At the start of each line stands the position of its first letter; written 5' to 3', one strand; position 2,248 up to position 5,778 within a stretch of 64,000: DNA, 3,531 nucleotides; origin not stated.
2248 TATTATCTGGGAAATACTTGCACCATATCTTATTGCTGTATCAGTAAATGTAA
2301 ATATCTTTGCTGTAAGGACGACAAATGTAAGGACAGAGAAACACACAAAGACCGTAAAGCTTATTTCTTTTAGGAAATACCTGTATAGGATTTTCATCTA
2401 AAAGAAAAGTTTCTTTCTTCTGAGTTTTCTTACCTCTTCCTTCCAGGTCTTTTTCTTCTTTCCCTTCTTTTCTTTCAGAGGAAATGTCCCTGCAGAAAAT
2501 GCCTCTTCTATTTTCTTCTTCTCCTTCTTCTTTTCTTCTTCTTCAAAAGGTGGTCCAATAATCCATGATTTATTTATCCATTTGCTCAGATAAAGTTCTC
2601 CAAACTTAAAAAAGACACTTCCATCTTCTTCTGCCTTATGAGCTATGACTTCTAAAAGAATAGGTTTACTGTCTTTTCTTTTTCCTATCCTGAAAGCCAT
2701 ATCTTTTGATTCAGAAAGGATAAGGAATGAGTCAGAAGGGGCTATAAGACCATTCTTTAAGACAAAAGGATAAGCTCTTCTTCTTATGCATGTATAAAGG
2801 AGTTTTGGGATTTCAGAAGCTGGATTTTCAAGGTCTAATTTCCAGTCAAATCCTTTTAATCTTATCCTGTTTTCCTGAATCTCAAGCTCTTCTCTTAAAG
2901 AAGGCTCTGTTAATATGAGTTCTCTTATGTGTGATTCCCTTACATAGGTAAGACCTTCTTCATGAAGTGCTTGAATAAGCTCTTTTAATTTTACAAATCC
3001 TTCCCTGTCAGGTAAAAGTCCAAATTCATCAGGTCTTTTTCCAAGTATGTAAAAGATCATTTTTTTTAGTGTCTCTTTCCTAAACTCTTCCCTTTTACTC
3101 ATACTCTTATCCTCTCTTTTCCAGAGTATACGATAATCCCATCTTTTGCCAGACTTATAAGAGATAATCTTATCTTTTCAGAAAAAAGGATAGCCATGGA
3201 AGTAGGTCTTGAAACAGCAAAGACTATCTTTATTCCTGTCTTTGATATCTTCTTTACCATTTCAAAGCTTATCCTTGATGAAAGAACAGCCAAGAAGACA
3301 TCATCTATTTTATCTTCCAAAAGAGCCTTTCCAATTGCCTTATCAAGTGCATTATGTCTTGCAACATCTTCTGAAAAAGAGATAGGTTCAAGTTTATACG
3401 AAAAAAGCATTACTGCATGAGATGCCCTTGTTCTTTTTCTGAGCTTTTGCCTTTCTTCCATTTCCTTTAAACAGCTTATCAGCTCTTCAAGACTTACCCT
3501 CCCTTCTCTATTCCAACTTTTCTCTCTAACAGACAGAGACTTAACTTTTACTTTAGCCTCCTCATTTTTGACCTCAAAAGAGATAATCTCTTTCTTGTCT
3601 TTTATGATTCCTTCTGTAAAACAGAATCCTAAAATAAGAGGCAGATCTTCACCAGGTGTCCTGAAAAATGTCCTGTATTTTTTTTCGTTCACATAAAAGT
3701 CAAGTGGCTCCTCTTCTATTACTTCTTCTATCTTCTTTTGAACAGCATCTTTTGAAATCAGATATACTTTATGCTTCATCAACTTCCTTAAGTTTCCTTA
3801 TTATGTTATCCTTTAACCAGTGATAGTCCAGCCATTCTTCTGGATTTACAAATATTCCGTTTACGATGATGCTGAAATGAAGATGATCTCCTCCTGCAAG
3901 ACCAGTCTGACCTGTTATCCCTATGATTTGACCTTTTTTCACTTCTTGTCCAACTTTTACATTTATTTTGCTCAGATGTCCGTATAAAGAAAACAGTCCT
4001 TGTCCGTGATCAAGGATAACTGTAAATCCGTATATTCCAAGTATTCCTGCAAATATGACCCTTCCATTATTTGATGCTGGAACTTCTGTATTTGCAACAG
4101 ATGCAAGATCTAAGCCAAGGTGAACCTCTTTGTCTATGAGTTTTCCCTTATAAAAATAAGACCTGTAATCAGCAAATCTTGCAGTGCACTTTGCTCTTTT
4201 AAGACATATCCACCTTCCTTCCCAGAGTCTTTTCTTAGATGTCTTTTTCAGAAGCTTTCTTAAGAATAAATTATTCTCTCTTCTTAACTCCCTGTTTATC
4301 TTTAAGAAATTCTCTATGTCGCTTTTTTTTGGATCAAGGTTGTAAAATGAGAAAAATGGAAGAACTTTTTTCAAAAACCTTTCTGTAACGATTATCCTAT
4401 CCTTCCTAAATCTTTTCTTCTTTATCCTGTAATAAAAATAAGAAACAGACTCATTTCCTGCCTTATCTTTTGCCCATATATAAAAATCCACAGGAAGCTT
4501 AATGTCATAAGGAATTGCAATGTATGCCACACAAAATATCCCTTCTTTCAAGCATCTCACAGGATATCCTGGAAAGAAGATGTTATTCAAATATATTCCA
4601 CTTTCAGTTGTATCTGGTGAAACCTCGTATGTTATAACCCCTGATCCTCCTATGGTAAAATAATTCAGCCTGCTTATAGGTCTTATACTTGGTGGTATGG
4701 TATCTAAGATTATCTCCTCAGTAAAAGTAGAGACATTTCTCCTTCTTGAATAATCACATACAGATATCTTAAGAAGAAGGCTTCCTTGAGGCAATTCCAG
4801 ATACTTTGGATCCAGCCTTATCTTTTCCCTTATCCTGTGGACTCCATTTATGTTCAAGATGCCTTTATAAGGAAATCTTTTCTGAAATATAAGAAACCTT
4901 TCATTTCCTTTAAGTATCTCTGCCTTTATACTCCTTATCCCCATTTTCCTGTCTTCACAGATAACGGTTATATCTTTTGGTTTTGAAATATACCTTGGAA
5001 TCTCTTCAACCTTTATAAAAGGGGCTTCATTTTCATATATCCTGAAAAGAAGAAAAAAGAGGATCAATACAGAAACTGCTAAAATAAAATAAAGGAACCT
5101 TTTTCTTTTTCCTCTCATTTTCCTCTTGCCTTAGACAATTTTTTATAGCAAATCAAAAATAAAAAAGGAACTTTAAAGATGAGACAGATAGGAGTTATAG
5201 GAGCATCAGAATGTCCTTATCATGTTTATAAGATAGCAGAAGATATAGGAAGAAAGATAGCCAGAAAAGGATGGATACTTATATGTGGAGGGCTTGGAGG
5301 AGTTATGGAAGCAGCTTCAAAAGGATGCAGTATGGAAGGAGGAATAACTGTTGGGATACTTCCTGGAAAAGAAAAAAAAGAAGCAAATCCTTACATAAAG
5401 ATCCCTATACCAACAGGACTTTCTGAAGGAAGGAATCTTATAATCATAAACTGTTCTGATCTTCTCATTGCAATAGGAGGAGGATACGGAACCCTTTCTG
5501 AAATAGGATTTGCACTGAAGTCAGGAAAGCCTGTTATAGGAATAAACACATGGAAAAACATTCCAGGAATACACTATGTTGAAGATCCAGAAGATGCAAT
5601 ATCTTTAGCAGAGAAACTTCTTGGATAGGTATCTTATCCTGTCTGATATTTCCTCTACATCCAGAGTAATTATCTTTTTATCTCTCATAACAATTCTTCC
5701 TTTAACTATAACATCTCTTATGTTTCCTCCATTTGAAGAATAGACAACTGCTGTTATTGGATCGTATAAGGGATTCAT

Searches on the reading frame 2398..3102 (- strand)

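Call 41: search_protein_families(library=ncbifam, proteins=[window:2398-3102:-], max_evalue=0.001)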
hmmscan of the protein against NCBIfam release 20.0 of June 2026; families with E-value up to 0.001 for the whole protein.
window:2398-3102:- (234 aa): 4 families
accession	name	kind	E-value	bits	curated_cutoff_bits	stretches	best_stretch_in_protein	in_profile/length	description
NF002013.0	PRK00819.1-2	equivalog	2.4e-22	79.4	231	1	9-168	7-164/183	RNA 2'-phosphotransferase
NF002014.0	PRK00819.1-4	equivalog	1.3e-18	67.5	239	1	8-180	5-177/182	RNA 2'-phosphotransferase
NF002015.0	PRK00819.1-5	equivalog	3.3e-16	59.5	279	1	6-181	31-204/210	RNA 2'-phosphotransferase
NF002012.0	PRK00819.1-1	equivalog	5.2e-06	26.4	233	1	6-166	6-166/184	RNA 2'-phosphotransferase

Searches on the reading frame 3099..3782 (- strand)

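Call 41: search_protein_families(library=ncbifam, proteins=[window:3099-3782:-], max_evalue=0.001)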
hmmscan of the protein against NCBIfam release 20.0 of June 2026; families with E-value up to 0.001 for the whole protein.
window:3099-3782:- (227 aa): 2 families
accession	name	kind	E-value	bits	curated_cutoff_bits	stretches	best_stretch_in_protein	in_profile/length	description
NF001943.0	PRK00724.1-2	equivalog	3.8e-41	140.9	269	2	84-226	129-273/274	formate dehydrogenase accessory sulfurtransferase FdhD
TIGR00129.1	fdhD_narQ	equivalog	1.9e-38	132.2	140.9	2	94-226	104-236/237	formate dehydrogenase accessory sulfurtransferase FdhD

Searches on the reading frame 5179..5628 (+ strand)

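Call 41: search_protein_families(library=ncbifam, proteins=[window:5179-5628:+], max_evalue=0.001)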
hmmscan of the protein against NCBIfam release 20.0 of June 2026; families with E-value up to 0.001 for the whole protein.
window:5179-5628:+ (149 aa): 4 families
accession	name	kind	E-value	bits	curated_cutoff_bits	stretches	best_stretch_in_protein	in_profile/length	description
TIGR00725.1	TIGR00725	hypoth_equivalog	4.7e-42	143.1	106.9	1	1-122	1-121/159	TIGR00725 family protein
TIGR00730.1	TIGR00730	subfamily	7.7e-13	48.6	96.35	1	14-109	15-113/178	TIGR00730 family Rossman fold protein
NF058542.1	CtkRMPhLog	equivalog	4.4e-09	36.5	300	1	15-113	16-117/177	cytokinin riboside 5'-monophosphate phosphoribohydrolase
TIGR00732.1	dprA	equivalog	0.00039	19.7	191.15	1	2-63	45-106/220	DNA-processing protein DprA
